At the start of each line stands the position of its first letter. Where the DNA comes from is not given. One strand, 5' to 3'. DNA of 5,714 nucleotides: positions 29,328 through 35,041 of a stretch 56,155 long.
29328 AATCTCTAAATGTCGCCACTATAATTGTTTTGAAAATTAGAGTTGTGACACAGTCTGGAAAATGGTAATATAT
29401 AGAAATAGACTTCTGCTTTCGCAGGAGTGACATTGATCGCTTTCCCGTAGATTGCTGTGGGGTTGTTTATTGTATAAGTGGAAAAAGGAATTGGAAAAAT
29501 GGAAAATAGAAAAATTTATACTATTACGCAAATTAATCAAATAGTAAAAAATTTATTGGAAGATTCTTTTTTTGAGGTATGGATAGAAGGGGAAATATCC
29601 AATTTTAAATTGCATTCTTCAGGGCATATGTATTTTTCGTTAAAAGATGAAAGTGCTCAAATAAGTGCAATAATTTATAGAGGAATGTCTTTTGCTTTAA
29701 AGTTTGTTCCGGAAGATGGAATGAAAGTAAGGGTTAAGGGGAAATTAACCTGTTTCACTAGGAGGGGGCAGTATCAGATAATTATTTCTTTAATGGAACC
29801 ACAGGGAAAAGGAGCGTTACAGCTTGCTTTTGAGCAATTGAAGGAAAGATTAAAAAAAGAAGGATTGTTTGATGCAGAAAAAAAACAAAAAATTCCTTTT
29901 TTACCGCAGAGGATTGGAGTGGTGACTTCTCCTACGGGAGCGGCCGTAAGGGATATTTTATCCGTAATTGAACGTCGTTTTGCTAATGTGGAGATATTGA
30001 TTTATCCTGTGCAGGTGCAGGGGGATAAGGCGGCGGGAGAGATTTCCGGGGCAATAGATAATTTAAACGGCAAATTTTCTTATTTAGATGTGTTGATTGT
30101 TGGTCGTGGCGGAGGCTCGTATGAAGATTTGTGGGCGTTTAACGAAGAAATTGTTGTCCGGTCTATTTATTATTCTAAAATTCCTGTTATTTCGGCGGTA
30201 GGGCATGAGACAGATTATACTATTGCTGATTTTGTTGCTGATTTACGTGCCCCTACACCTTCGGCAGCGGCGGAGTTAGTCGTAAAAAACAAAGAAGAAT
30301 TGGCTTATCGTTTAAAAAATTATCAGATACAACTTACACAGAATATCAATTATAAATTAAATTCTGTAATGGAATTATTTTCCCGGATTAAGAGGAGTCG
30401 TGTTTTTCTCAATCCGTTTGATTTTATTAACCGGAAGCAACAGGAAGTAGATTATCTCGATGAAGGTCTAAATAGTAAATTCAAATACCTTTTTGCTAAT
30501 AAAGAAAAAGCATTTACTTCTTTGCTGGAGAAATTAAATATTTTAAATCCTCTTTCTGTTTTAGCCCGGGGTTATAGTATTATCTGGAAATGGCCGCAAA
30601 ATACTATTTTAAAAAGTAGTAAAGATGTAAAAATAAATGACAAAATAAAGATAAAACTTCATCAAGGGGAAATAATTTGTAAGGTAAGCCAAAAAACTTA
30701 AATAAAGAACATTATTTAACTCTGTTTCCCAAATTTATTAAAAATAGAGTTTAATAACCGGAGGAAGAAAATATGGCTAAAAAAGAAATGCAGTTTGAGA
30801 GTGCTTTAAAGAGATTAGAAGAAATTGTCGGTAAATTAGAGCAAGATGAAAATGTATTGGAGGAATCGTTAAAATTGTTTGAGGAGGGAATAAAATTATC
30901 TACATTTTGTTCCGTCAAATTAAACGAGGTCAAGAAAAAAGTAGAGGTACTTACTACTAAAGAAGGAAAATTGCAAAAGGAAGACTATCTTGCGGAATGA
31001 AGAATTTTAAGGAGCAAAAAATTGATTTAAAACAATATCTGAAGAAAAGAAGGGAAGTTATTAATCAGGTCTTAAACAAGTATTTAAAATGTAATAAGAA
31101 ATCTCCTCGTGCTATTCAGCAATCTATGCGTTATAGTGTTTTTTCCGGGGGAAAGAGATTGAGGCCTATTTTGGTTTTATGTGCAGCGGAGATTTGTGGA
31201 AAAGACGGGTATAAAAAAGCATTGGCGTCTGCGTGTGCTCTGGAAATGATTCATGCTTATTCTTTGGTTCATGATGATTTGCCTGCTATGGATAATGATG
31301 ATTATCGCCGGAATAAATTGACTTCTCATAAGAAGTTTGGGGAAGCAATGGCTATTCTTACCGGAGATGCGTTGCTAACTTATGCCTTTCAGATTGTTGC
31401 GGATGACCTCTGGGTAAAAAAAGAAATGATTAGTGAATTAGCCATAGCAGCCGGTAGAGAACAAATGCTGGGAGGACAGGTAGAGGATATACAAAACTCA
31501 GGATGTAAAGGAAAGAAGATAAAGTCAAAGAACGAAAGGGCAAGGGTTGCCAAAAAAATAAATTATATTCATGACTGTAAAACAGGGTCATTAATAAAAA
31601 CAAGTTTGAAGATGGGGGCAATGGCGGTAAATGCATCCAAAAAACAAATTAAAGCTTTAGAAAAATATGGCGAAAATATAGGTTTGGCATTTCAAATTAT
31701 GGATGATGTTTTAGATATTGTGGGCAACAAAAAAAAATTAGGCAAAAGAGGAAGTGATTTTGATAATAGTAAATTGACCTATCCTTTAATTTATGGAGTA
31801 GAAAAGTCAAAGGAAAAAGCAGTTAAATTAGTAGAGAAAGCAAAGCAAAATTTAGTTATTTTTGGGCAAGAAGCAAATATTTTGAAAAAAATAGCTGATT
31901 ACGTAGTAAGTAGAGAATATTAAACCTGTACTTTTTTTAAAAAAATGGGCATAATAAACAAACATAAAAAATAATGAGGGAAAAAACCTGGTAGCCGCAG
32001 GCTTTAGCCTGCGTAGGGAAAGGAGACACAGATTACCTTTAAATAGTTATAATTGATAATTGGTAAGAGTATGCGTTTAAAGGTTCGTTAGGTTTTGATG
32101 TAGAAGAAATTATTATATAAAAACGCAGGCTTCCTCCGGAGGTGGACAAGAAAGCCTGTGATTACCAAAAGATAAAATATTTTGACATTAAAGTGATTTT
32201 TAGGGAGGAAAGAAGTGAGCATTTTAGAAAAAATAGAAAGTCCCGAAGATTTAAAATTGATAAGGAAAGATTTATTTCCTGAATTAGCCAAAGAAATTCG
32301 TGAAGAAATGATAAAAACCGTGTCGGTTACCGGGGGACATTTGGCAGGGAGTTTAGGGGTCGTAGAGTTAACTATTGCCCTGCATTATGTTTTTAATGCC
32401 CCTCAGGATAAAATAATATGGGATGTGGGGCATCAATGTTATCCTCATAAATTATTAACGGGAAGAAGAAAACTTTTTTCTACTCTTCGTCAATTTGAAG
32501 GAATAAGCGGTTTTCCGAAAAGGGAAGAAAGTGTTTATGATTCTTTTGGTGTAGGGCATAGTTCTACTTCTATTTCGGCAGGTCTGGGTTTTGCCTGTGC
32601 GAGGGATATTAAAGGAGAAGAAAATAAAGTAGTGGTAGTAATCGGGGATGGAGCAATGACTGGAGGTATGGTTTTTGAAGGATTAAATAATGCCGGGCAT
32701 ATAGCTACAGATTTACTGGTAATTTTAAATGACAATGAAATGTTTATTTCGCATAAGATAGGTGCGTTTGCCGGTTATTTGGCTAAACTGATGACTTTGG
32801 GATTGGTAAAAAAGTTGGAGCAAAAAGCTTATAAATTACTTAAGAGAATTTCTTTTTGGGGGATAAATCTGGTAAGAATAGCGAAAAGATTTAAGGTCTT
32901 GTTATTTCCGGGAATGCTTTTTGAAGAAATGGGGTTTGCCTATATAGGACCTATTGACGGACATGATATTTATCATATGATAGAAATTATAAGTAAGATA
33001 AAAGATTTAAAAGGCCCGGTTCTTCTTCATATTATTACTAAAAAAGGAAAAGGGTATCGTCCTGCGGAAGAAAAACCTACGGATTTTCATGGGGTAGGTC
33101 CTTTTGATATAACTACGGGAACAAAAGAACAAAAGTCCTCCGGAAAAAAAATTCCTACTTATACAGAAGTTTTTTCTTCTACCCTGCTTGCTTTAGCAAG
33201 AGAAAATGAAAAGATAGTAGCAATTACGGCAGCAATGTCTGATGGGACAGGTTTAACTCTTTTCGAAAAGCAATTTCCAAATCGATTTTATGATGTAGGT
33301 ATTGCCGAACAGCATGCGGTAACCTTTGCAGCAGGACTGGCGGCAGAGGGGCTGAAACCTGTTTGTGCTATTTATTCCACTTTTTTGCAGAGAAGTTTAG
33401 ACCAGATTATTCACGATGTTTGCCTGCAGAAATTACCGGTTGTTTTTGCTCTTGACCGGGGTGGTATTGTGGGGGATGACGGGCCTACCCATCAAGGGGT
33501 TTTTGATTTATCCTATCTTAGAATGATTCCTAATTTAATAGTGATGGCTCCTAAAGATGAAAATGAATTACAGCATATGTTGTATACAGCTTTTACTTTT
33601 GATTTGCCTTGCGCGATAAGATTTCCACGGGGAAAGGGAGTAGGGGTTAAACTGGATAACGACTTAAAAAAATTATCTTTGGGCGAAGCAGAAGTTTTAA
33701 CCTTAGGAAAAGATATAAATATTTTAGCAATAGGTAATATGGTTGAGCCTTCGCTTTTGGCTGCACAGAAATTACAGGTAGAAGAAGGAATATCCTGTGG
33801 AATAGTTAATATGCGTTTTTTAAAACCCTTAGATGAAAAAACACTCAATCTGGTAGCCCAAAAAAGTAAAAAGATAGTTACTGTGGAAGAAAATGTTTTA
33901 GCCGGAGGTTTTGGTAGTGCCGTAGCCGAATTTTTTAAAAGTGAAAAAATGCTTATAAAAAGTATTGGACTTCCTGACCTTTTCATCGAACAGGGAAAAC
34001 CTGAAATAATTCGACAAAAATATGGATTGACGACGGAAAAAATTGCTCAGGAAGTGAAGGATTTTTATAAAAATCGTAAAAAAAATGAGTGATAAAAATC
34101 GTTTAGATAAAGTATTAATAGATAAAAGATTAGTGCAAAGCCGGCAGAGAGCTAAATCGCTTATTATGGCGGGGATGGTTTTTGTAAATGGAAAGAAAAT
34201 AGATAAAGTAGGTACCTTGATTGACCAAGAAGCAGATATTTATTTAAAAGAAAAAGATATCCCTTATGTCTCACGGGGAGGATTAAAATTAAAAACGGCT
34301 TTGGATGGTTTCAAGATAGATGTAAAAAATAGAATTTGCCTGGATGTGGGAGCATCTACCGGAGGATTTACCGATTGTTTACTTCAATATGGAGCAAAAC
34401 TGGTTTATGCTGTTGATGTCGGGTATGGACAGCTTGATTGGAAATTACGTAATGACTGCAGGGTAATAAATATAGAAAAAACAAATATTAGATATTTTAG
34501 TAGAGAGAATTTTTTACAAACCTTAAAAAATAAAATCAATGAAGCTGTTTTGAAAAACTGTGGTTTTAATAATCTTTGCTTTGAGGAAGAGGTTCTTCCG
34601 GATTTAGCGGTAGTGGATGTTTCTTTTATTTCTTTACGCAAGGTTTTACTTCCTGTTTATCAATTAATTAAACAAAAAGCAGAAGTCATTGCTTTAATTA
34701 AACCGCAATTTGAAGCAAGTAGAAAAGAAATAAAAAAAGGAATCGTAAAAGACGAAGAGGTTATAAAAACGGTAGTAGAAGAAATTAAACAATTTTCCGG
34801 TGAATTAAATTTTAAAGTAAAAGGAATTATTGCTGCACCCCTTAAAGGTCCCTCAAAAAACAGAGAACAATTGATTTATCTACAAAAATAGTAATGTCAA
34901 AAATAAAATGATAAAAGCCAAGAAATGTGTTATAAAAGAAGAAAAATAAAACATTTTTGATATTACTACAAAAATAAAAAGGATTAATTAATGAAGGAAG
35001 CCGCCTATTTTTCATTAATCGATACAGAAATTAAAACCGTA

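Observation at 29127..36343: REP-like hairpin family: conserved GTAG head and TTTA loop with fully covarying stems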

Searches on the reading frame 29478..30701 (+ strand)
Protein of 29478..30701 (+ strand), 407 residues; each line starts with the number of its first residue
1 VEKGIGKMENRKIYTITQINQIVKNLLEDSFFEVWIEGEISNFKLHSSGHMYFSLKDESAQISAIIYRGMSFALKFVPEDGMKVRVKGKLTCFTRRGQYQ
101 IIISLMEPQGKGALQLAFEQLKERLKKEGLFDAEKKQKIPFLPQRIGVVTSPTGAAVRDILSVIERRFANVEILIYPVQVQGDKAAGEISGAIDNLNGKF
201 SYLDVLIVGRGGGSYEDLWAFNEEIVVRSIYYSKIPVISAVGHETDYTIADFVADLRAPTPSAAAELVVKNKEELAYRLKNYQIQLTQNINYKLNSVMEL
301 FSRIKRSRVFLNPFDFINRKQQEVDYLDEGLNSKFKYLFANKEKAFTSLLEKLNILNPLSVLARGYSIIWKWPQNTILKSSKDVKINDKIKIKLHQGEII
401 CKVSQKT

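Call 10: search_protein_families(library=pfam, proteins=[window:29478-30701:+])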
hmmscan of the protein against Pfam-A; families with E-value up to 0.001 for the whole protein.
window:29478-30701:+ (407 aa): 3 families
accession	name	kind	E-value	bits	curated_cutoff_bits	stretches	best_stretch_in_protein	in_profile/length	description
PF02601.20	Exonuc_VII_L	-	7.4e-94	315.2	35.9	2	130-341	1-209/315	Exonuclease VII, large subunit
PF13742.12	tRNA_anti_2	-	2.6e-29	101.7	27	1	14-106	1-94/95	OB-fold nucleic acid binding domain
PF01336.31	tRNA_anti-codon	-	1.2e-10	41.6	27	1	34-104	1-70/75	OB-fold nucleic acid binding domain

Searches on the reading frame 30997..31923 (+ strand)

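Call 10: search_protein_families(library=pfam, proteins=[window:30997-31923:+])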
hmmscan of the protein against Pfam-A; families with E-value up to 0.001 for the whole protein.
window:30997-31923:+ (308 aa): 1 family
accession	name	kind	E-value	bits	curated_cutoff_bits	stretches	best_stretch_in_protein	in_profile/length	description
PF00348.22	polyprenyl_synt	-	1.1e-59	202.1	27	1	39-281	3-233/251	Polyprenyl synthetase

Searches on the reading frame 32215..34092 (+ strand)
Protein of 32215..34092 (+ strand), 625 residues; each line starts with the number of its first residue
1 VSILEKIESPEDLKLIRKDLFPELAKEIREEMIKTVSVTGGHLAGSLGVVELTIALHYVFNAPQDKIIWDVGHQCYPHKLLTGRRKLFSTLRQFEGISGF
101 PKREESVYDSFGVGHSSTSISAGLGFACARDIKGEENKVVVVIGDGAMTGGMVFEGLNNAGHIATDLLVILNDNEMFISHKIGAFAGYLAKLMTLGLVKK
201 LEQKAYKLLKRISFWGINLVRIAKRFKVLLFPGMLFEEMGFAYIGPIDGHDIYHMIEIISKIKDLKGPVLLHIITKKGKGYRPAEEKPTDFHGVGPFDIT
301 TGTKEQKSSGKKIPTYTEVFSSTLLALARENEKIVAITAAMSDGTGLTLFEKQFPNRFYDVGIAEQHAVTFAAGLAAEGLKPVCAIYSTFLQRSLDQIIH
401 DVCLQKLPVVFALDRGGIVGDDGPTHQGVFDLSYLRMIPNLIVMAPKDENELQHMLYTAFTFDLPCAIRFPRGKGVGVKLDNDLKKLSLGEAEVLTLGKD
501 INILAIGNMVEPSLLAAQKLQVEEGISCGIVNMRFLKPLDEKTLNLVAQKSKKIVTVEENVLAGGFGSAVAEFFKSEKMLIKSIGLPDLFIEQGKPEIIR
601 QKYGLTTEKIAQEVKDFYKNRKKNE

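Call 10: search_protein_families(library=pfam, proteins=[window:32215-34092:+])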
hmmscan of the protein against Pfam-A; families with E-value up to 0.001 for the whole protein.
window:32215-34092:+ (625 aa): 6 families
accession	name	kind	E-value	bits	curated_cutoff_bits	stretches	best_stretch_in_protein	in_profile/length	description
PF13292.11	DXP_synthase_N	-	1.5e-115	385.7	21.2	1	4-275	1-274/274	1-deoxy-D-xylulose-5-phosphate synthase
PF02779.29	Transket_pyr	-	1.1e-49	168.8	27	1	315-474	4-171/174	Transketolase, pyrimidine binding domain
PF02780.25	Transketolase_C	-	6.4e-29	100.8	25.9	1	490-610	1-124/124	Transketolase, C-terminal domain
PF00676.26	E1_dh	-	3.1e-05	23.5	22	1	102-175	91-162/300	Dehydrogenase E1 component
PF02775.26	TPP_enzyme_C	-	0.00017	21.8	21.9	0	103-177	17-85/151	Thiamine pyrophosphate enzyme, C-terminal TPP binding domain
PF17147.9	PFOR_II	-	0.0004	21.1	27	0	500-572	2-73/102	Pyruvate:ferredoxin oxidoreductase core domain II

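Call 13: find_related_loci(query=window:32215-34092:+, collection=genome_contigs, flank=10000)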
Query window:32215-34092:+ (625 aa) in genome_contigs; peptide patterns used: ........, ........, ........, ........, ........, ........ (x = any residue, [..] = any of these).
600 stretches matched a pattern (row limit reached: there are more); 600 encode a relative of the query (tblastn E <= 1e-3); the best 80 are kept; 80 distinct loci.
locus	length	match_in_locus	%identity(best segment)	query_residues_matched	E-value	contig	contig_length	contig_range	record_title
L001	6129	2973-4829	60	1-625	0e+0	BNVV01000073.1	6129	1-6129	Endomicrobiia bacterium MS502-33 DNA, sequence073, whole genome shotgun sequence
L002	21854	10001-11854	58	1-620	0e+0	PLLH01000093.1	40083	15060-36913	MAG: Elusimicrobia bacterium isolate fen_1177 73.20120800_E3X.47_contig_3562, whole genome shotgun sequence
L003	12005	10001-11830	57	3-617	0e+0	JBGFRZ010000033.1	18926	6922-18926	MAG: Ignavibacteria bacterium isolate BA1A30.2019.Bin.46 NODE_1679_length_18926_cov_11.197341, whole genome shotgun sequ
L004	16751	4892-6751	59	3-620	0e+0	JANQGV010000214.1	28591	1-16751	MAG: Thermodesulfobacteriota bacterium isolate PL23b_bin.63 k99_3123318, whole genome shotgun sequence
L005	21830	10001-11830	59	1-613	0e+0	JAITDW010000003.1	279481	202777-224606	MAG: Candidatus Endomicrobiellum neotermitis isolate Nm470_bin18 k119_1783883, whole genome shotgun sequence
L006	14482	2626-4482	57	3-617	0e+0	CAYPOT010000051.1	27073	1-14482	MAG TPA_asm: uncultured Nitrospiraceae bacterium isolate ERP113451_co1_289 genome assembly, contig: NODE_2008_length_270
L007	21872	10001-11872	57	2-623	0e+0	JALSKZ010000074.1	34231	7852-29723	MAG: Thermodesulfobacteriales bacterium isolate 355-202_metabat1_scaf2bin.030 355-202_scaffold_723_c1, whole genome shot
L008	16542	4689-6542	57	1-621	0e+0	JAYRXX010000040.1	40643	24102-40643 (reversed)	MAG: Elusimicrobiota bacterium isolate EBPR_ori4bin.9 k141_113207, whole genome shotgun sequence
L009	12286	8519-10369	55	3-621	0e+0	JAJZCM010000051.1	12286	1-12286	MAG: bacterium isolate JA2.bin36 NODE_3229_length_12286_cov_6.540012, whole genome shotgun sequence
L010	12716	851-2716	58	3-622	0e+0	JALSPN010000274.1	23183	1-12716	MAG: Thermodesulfobacteriales bacterium isolate 356-284_metabat2_scaf2bin.062 356-284_scaffold_882_c1, whole genome shot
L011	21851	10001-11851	58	3-615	0e+0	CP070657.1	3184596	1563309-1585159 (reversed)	MAG: Deltaproteobacteria bacterium isolate bin80 chromosome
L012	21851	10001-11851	55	1-617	0e+0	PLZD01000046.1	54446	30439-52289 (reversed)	MAG: Elusimicrobia bacterium isolate palsa_1176 73.20120700_P3D.185_contig_14431, whole genome shotgun sequence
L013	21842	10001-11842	56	2-610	0e+0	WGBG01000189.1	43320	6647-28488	MAG: Deltaproteobacteria bacterium isolate S144_17 k151_68858, whole genome shotgun sequence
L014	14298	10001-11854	57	2-615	0e+0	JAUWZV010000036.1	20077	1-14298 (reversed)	MAG: Desulfobacteraceae bacterium isolate CSMAG_2745 CSMAG_2745_k141_370567_length_20077_cov_16.0777, whole genome shotg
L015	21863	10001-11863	56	1-617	0e+0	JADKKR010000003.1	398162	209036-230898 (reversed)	MAG: Geobacteraceae bacterium isolate Viby_18-Q3-R106-67_BAT3C.94 tig00000284-10-3987410, whole genome shotgun sequence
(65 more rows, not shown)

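Call 15: find_encoding_contigs(protein=window:32215-34092:+, flank=10000, max_places=6)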
Protein window:32215-34092:+ (625 aa): 2 contigs read that carry it; 2 places shown.
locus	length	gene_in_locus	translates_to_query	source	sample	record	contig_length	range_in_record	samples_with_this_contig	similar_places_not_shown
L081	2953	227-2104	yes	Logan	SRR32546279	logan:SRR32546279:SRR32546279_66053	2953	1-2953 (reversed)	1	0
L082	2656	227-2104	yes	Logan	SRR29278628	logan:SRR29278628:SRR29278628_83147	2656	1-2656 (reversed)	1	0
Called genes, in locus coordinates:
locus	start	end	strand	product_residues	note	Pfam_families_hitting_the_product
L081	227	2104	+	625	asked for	PF13292:DXP_synthase_N, PF02779:Transket_pyr, PF02780:Transketolase_C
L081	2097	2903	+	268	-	PF01479:S4, PF22421:SYY_C-terminal (faint), PF01728:FtsJ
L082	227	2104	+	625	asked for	PF13292:DXP_synthase_N, PF02779:Transket_pyr, PF02780:Transketolase_C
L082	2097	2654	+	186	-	?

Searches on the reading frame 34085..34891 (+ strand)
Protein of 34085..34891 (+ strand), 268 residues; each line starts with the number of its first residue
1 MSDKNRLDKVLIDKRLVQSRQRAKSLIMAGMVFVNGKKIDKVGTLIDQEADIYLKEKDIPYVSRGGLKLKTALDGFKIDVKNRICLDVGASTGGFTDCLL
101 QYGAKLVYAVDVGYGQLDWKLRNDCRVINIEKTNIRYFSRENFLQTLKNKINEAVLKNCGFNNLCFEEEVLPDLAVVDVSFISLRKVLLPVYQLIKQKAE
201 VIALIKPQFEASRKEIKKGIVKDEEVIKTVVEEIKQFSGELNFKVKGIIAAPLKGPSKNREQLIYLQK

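Call 10: search_protein_families(library=pfam, proteins=[window:34085-34891:+])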
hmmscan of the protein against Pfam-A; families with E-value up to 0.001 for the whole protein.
window:34085-34891:+ (268 aa): 3 families
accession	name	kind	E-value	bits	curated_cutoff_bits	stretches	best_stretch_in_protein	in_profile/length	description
PF01728.25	FtsJ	-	1.8e-40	139.3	24.1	1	61-267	1-180/181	FtsJ-like methyltransferase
PF01479.30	S4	-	4.1e-08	33.3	22.8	1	6-50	2-46/48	S4 domain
PF22421.1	SYY_C-terminal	-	1e-05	25.8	27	1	3-52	17-66/83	Tyrosine--tRNA ligase SYY-like C-terminal domain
